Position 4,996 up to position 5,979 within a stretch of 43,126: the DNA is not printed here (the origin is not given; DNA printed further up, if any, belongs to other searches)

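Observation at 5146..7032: Orphan protein translationally coupled to an XRE-HTH/ImmA-IrrE metallopeptidase fusion: candidate toxin-antitoxin or anti-phage module with an unrecognised partner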

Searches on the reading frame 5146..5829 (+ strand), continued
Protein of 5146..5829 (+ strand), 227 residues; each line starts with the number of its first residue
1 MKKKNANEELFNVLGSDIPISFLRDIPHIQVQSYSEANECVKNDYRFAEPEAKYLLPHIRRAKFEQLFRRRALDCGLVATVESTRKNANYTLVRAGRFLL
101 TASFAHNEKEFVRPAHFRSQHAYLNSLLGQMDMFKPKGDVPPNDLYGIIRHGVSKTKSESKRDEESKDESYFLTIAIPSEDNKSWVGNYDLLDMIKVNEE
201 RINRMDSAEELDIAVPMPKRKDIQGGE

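Call 91: search_solved_structures(query=A1, max_evalue=10)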
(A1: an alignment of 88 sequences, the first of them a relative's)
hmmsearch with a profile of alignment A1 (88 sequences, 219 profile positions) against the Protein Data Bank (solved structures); distinct sequences matched with E-value up to 10: 1.
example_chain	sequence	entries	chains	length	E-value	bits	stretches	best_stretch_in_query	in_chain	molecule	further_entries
7unj_A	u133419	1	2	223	0.19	14.7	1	10-47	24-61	SP1-ZnPPaM designed chlorophyll dimer protein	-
